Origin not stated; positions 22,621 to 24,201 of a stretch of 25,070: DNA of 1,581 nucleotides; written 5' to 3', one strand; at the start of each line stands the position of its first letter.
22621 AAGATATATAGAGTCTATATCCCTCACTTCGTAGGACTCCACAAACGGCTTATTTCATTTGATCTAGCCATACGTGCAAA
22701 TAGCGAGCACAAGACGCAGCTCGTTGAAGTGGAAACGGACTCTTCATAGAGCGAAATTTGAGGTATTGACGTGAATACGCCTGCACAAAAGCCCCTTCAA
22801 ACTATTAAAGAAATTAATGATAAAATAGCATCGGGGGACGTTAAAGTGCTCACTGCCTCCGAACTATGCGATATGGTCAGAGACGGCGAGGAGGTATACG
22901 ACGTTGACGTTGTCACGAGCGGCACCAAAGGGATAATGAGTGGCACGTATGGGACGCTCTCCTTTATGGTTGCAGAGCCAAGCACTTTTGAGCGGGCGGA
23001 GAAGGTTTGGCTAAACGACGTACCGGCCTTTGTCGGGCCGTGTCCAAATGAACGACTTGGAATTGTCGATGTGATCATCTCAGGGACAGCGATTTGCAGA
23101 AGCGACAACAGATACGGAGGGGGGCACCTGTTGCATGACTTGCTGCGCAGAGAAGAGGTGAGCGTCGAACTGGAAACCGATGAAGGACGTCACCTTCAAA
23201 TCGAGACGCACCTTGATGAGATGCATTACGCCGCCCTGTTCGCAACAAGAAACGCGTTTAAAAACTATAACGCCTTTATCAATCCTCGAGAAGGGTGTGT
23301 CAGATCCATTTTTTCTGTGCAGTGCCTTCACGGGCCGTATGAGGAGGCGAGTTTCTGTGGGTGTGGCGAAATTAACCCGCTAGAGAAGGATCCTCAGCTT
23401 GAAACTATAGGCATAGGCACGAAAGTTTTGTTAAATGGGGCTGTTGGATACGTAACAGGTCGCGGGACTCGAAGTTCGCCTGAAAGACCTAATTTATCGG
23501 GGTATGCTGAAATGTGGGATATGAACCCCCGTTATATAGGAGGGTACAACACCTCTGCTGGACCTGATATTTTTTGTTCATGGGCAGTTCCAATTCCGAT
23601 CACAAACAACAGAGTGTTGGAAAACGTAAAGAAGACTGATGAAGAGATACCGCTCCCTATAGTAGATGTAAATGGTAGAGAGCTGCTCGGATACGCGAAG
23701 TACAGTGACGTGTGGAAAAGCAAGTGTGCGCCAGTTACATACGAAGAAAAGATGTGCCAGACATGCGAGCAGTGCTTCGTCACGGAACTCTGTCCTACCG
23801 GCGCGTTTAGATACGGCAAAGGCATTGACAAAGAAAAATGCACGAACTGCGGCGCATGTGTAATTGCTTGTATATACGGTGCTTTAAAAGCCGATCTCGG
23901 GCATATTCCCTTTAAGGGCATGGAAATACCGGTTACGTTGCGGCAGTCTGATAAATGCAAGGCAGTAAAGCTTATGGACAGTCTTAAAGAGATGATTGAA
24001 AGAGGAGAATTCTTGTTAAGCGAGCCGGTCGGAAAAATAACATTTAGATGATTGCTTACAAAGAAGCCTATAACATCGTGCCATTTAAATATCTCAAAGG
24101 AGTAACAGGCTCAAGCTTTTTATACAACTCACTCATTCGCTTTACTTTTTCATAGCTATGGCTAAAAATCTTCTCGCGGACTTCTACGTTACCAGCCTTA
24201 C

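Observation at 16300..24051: Coenzyme M biosynthesis genes clustered with an atypical HdrABC in one divergent block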

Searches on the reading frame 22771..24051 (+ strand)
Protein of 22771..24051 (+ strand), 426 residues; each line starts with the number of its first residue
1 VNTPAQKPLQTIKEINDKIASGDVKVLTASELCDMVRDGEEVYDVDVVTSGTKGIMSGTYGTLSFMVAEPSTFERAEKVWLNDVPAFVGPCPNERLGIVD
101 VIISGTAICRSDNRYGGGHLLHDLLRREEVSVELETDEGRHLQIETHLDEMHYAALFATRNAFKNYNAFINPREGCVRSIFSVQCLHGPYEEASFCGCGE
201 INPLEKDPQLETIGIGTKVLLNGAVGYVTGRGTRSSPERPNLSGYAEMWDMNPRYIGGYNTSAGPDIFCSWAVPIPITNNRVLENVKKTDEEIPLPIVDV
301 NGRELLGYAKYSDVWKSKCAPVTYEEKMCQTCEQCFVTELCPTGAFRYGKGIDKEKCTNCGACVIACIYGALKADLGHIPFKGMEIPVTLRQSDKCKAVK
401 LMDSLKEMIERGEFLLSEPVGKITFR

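Call 5: search_protein_families(library=ncbifam, proteins=[window:22771-24051:+], max_evalue=0.001)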
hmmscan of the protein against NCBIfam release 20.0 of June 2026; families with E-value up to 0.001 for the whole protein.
window:22771-24051:+ (426 aa): 13 families
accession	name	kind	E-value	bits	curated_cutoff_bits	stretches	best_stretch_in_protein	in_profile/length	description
TIGR03287.1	methan_mark_16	hypoth_equivalog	1e-151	504.8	363.95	1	26-415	1-390/391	methanogenesis marker 16 metalloprotein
NF007658.0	PRK10330.1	equivalog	3.7e-06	26.5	260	1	327-373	56-105/181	electron transport protein HydN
NF040864.1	HgcB_ferredoxin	equivalog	4.1e-05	23.4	99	1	320-377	7-66/93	mercury methylation ferredoxin HgcB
NF043039.1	HgcAB_like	equivalog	4.2e-05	23.3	285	1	317-372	290-349/350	HgcAB-like fusion protein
NF045874.1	Vhu_polyferre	exception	4.5e-05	22.4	600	1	324-386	262-321/381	F420-non-reducing hydrogenase associated-polyferredoxin VhuB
TIGR02066.1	dsrB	equivalog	8e-05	21.8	341.5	1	319-367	171-226/341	dissimilatory-type sulfite reductase subunit beta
TIGR02951.1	DMSO_dmsB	equivalog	8.6e-05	22.6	214.1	1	327-373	62-113/161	DMSO/selenate family reductase complex B subunit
TIGR04105.1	FeFe_hydrog_B1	subfamily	0.00011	21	450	1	327-372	111-159/462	monomeric [FeFe] hydrogenase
TIGR02700.1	flavo_MJ0208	hypoth_equivalog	0.00021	20.6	251.35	1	320-396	141-210/234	dihydromethanopterin reductase (acceptor)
NF045797.1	DsrO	equivalog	0.00033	20.2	200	1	327-371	101-149/235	sulfate reduction electron transfer complex DsrMKJOP subunit DsrO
NF058577.1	FdxA_fam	equivalog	0.00046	20.3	65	0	328-371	8-52/52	4Fe-4S ferredoxin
NF009408.0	PRK12769.1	equivalog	0.0006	18.1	1003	0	328-377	55-107/659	formate-dependent uric acid utilization protein AegA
NF041715.1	arsenate_red_ArrB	equivalog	0.00068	19.2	450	0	323-374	51-106/233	arsenate respiratory reductase iron-sulfur subunit ArrB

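Call 6: search_protein_families(library=pfam, proteins=[window:22771-24051:+], max_evalue=0.001)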
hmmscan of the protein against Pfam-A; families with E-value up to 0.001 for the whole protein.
window:22771-24051:+ (426 aa): 4 families
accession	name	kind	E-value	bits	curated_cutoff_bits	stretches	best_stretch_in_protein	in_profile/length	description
PF01837.22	HcyBio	-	4.2e-99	332.2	26.2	1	25-416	2-349/349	Homocysteine biosynthesis enzyme, sulfur-incorporation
PF12837.12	Fer4_6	-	1.7e-08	34.5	25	1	352-372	4-24/24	4Fe-4S binding domain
PF00037.32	Fer4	-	5.8e-06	26.3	21.1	1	352-373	3-24/24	4Fe-4S binding domain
PF12797.12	Fer4_2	-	0.00079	19.7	24.5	1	352-367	5-20/22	4Fe-4S binding domain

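Call 14: find_homologous_proteins(query=window:22771-24051:+, max_evalue=1e-20)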
Query window:22771-24051:+ (426 aa): 1480 proteins with E <= 1e-20 among 4411 candidates; the best 120 are listed.
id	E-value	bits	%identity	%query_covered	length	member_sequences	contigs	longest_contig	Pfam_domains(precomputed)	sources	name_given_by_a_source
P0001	1.5e-282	955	95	100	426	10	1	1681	PF12837.13,PF00037.33,PF01837.23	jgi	jgi:putative methanogenesis marker 16 metalloprotein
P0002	5.4e-252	854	85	100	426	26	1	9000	PF12837.13,PF00037.33,PF01837.23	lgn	-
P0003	1.1e-188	645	64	97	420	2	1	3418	PF01837.23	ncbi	-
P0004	1.3e-187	642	64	98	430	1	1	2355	PF01837.23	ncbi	-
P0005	2.6e-187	641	65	98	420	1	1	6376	PF01837.23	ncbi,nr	ncbi:MAG: methanogenesis marker 16 metalloprotein [Euryarchaeota archaeon]|nr:methanogenesis marker 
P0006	8.7e-187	639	65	98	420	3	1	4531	PF01837.23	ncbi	-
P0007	1.8e-186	638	64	98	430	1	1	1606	PF01837.23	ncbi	-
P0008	4.0e-186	637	63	98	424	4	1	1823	PF00037.33,PF13484.12,PF01837.23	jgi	jgi:putative methanogenesis marker 16 metalloprotein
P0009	1.0e-185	636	64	98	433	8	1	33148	PF12837.13,PF01837.23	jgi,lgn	-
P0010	1.6e-185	635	63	98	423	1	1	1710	PF13484.12,PF12838.13,PF01837.23,PF13183.12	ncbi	-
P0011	7.5e-185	633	63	99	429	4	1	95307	PF01837.23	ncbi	ncbi:MAG: methanogenesis marker 16 metalloprotein [Halobacteriota archaeon]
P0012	9.9e-185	632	62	99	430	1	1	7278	PF12837.13,PF01837.23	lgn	-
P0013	4.8e-184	630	63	98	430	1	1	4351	PF12838.13,PF01837.23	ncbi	-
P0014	8.6e-184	629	63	98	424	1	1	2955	PF00037.33,PF13484.12,PF01837.23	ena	-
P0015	1.6e-183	628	62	98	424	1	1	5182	PF00037.33,PF13484.12,PF01837.23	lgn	-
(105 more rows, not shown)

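Call 16: find_related_loci(query=A1, collection=genome_contigs, flank=10000)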
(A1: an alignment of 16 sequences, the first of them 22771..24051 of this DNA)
Query A1 (426 aa) in genome_contigs; peptide patterns used: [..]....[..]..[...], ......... (x = any residue, [..] = any of these).
599 stretches matched a pattern (row limit reached: there are more); 551 encode a relative of the query (tblastn E <= 1e-3); the best 80 are kept; 80 distinct loci.
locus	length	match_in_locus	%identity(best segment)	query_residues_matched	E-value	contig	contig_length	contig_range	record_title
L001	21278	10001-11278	97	1-426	0e+0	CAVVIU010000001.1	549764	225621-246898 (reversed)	MAG: Euryarchaeota archaeon isolate MFD01299.bin.3.215 genome assembly, contig: contig_13420, whole genome shotgun seque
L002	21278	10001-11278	84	1-426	0e+0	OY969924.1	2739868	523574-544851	MAG: Euryarchaeota archaeon isolate MFD04492.bin.2.48 genome assembly, chromosome: 1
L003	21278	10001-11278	97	1-426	0e+0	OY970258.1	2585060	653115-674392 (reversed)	MAG: Euryarchaeota archaeon isolate MFD04408.bin.c.2 genome assembly, chromosome: 1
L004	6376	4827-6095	64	4-426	0e+0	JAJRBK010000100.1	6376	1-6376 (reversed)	MAG: Methanobacteriota archaeon isolate OWC_0036 OWC_0036_k121_9182185, whole genome shotgun sequence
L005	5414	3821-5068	63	8-423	0e+0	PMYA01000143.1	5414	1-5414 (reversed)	MAG: Methanobacteriota archaeon isolate fen_29 73.20110800_E2D.14_contig_810, whole genome shotgun sequence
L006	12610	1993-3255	62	3-423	0e+0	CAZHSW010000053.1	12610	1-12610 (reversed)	MAG TPA_asm: uncultured Methanomicrobia archaeon isolate SRP140028_co1_607 genome assembly, contig: k141_2357027, whole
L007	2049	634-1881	62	8-423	0e+0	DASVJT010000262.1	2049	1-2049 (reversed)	MAG TPA_asm: archaeon isolate SMAG_U3026 k141_1022045, whole genome shotgun sequence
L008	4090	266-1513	62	8-423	0e+0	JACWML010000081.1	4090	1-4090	MAG: Methanomicrobia archaeon isolate SPRUCE.2015.31.metabat2.23 SPRUCE.2015.31_scaffold_7602, whole genome shotgun sequ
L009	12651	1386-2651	61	5-426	0e+0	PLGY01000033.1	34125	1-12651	MAG: Methanobacteriota archaeon isolate bog_38 73.20110800_S2M.16_contig_3911, whole genome shotgun sequence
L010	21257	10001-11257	60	5-423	0e+0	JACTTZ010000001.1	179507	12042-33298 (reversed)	MAG: Methanomicrobia archaeon isolate SPRUCE.2016.33.metabat2.67 SPRUCE.2016.33_scaffold_16, whole genome shotgun sequen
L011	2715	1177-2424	61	8-423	0e+0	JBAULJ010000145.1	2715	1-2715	MAG: Halobacteriota archaeon isolate MFD04544_ilm_asm_bin8 k127_106574, whole genome shotgun sequence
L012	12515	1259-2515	61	5-423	0e+0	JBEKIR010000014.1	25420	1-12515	MAG: Halobacteriota archaeon isolate SPRUCE 304 SPRUCE_304_14, whole genome shotgun sequence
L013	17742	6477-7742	61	5-426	0e+0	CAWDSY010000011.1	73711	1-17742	MAG: Euryarchaeota archaeon isolate MFD03726.bin.3.148 genome assembly, contig: contig_50602, whole genome shotgun seque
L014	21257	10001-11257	61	8-426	0e+0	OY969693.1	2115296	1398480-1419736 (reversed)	MAG: Euryarchaeota archaeon isolate MFD04408.bin.c.4 genome assembly, chromosome: 1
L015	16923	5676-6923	61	8-423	7e-179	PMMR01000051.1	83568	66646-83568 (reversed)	MAG: Methanobacteriota archaeon isolate fen_3 73.20100900_E2D.1_contig_104, whole genome shotgun sequence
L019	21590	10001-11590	57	8-425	2e-156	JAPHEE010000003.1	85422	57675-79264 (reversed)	MAG: Candidatus Alkanophaga volatiphilum isolate MCA70_species_1 c_000000000003, whole genome shotgun sequence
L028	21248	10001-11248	52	10-425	5e-143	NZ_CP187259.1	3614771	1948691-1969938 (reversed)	Methanocella sp. MCL-LM chromosome, complete genome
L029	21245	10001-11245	55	10-423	3e-142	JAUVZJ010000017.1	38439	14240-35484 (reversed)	MAG: Methanophagales archaeon isolate CSMAG_1265 CSMAG_1265_k141_1053798_length_38439_cov_162.9069, whole genome shotgun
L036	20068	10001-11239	53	10-423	2e-140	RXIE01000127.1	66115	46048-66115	MAG: Methanophagales archaeon ANME-1-THS DGJ9_scaffold_267, whole genome shotgun sequence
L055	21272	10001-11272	50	10-425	9e-138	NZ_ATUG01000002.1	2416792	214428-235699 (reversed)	Desulfospira joergensenii DSM 10085 F608DRAFT_scaffold00002.2_C, whole genome shotgun sequence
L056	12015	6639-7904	49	7-425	8e-138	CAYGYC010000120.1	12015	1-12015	MAG TPA_asm: uncultured archaeon isolate ERP119294_co4_332 genome assembly, contig: NODE_5414_length_12015_cov_6.401756,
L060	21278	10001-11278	51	10-426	2e-137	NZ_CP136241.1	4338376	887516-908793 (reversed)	Methanosarcina hadiensis strain TD41E1-1 chromosome, complete genome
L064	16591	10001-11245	54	10-423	5e-137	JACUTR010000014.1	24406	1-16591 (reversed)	MAG: Methanophagales archaeon isolate Kmv05 NODE_968_length_24406_cov_9.144594, whole genome shotgun sequence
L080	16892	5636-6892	49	10-425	2e-136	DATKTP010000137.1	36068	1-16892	MAG TPA_asm: Candidatus Deferrimicrobium sp. isolate SMAG_U14084 k141_1501555, whole genome shotgun sequence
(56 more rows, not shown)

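Call 38: search_protein_families(library=ncbifam, proteins=[L056:3285-4220:+, L080:2264-3190:+, L029:8419-9987:+, L036:8369-9976:+, L015:2419-3297:+], max_evalue=1e-10)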
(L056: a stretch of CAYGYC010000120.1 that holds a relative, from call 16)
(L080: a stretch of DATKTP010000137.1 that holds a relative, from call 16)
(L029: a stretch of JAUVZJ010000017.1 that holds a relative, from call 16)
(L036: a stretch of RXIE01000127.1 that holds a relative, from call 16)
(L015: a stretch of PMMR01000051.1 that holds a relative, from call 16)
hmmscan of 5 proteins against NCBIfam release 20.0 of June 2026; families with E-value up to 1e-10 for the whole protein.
L056:3285-4220:+ (311 aa): 5 families
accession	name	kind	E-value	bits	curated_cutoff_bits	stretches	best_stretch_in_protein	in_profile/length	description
NF041780.1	hetero_SS_HdrB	equivalog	4.2e-110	367.8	450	1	8-307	1-304/304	ferredoxin:CoB-CoM heterodisulfide reductase subunit HdrB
TIGR03288.1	CoB_CoM_SS_B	equivalog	6.2e-57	193.1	345.15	1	14-308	3-290/290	CoB--CoM heterodisulfide reductase subunit B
NF042965.1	MFR_anch_SdhE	equivalog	4.4e-17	62.5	500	1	16-286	6-264/282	8-methylmenaquinol:fumarate reductase membrane anchor subunit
NF045670.1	quin_L_LdhH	equivalog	2.9e-13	49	800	1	7-254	463-685/706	L-lactate dehydrogenase (quinone) large subunit LdhH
NF004898.0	PRK06259.1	equivalog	1.3e-11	43.9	385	0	116-279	337-483/488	fumarate reductase (CoM/CoB) subunit TfrB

L080:2264-3190:+ (308 aa): 5 families
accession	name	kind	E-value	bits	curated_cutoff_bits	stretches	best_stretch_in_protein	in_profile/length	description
NF041780.1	hetero_SS_HdrB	equivalog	4e-107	358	450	1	5-304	1-304/304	ferredoxin:CoB-CoM heterodisulfide reductase subunit HdrB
TIGR03288.1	CoB_CoM_SS_B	equivalog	5.2e-54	183.5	345.15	1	11-305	3-290/290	CoB--CoM heterodisulfide reductase subunit B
NF042965.1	MFR_anch_SdhE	equivalog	9e-18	64.8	500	1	11-284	4-265/282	8-methylmenaquinol:fumarate reductase membrane anchor subunit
NF045670.1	quin_L_LdhH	equivalog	6.1e-12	44.6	800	1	10-251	469-685/706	L-lactate dehydrogenase (quinone) large subunit LdhH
NF004898.0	PRK06259.1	equivalog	4.3e-11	42.1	385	0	67-277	319-484/488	fumarate reductase (CoM/CoB) subunit TfrB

L029:8419-9987:+ (522 aa): 8 families
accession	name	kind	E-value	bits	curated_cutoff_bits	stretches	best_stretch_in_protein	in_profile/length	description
NF041780.1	hetero_SS_HdrB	equivalog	5.4e-78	262.4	450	1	228-517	1-303/304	ferredoxin:CoB-CoM heterodisulfide reductase subunit HdrB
TIGR03288.1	CoB_CoM_SS_B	equivalog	3.7e-56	190.5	345.15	1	233-518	2-289/290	CoB--CoM heterodisulfide reductase subunit B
NF042965.1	MFR_anch_SdhE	equivalog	4.2e-30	105.3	500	1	271-501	40-268/282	8-methylmenaquinol:fumarate reductase membrane anchor subunit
NF041890.1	hdrC_Methbact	equivalog_domain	1e-24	87.2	270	1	55-214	25-185/192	ferredoxin:CoB-CoM heterodisulfide reductase subunit HdrC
NF045670.1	quin_L_LdhH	equivalog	9.8e-24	83.6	800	1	213-465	449-685/706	L-lactate dehydrogenase (quinone) large subunit LdhH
NF041779.1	hetero_SS_HdrC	equivalog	1e-19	70.8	350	1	60-213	32-188/198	ferredoxin:CoB-CoM heterodisulfide reductase subunit HdrC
NF008369.0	PRK11168.1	equivalog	5.2e-15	55.2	278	1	57-468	9-383/401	anaerobic glycerol-3-phosphate dehydrogenase subunit C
NF004898.0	PRK06259.1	equivalog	2.3e-12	46.3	385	0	99-473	132-471/488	fumarate reductase (CoM/CoB) subunit TfrB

L036:8369-9976:+ (535 aa): 7 families
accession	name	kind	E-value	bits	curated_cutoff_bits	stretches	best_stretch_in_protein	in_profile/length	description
NF041780.1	hetero_SS_HdrB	equivalog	8.8e-70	235.4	450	1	241-530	1-303/304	ferredoxin:CoB-CoM heterodisulfide reductase subunit HdrB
TIGR03288.1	CoB_CoM_SS_B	equivalog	2e-44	152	345.15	1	246-529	2-287/290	CoB--CoM heterodisulfide reductase subunit B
NF042965.1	MFR_anch_SdhE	equivalog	2.6e-25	89.6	500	1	264-511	21-265/282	8-methylmenaquinol:fumarate reductase membrane anchor subunit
NF041890.1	hdrC_Methbact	equivalog_domain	1.9e-24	86.3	270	1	66-225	25-183/192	ferredoxin:CoB-CoM heterodisulfide reductase subunit HdrC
NF041779.1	hetero_SS_HdrC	equivalog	2.2e-16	59.9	350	1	69-224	30-183/198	ferredoxin:CoB-CoM heterodisulfide reductase subunit HdrC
NF045670.1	quin_L_LdhH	equivalog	2.4e-16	59.2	800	1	60-480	294-687/706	L-lactate dehydrogenase (quinone) large subunit LdhH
NF008369.0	PRK11168.1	equivalog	7.5e-14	51.4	278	1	68-478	9-380/401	anaerobic glycerol-3-phosphate dehydrogenase subunit C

L015:2419-3297:+ (292 aa): 4 families
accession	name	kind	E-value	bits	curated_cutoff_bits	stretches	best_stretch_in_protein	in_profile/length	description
NF041780.1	hetero_SS_HdrB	equivalog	5.3e-64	216.4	450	1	2-288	7-304/304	ferredoxin:CoB-CoM heterodisulfide reductase subunit HdrB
TIGR03288.1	CoB_CoM_SS_B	equivalog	4.4e-44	150.9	345.15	1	3-289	4-290/290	CoB--CoM heterodisulfide reductase subunit B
NF042965.1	MFR_anch_SdhE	equivalog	1.6e-27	96.8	500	1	38-283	39-279/282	8-methylmenaquinol:fumarate reductase membrane anchor subunit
NF045670.1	quin_L_LdhH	equivalog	2.2e-12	46.1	800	1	2-237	470-685/706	L-lactate dehydrogenase (quinone) large subunit LdhH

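Call 53: search_solved_structures(query=window:22771-24051:+, max_evalue=0.01, show_alignments=1)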
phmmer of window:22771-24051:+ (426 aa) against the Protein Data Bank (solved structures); distinct sequences matched with E-value up to 0.01: 5.
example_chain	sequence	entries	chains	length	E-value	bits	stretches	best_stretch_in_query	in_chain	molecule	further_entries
2vpw_B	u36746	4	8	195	1.1e-05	27.5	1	322-371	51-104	NRFC PROTEIN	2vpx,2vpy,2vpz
6cz7_B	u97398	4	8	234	0.00015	23.8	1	322-374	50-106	4Fe-4S ferredoxin, iron-sulfur binding domain protein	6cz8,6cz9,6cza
7bkb_L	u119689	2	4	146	0.0032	19.4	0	346-374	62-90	Formylmethanofuran dehydrogenase, subunit G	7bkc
8rvu_a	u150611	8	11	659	0.0059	18.5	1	325-373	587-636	H(2):CoB-CoM heterodisulfide,ferredoxin reductase subunit A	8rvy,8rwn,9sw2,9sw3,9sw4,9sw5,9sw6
8rvv_A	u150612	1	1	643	0.0061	18.5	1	325-373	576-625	H(2):CoB-CoM heterodisulfide,ferredoxin reductase subunit A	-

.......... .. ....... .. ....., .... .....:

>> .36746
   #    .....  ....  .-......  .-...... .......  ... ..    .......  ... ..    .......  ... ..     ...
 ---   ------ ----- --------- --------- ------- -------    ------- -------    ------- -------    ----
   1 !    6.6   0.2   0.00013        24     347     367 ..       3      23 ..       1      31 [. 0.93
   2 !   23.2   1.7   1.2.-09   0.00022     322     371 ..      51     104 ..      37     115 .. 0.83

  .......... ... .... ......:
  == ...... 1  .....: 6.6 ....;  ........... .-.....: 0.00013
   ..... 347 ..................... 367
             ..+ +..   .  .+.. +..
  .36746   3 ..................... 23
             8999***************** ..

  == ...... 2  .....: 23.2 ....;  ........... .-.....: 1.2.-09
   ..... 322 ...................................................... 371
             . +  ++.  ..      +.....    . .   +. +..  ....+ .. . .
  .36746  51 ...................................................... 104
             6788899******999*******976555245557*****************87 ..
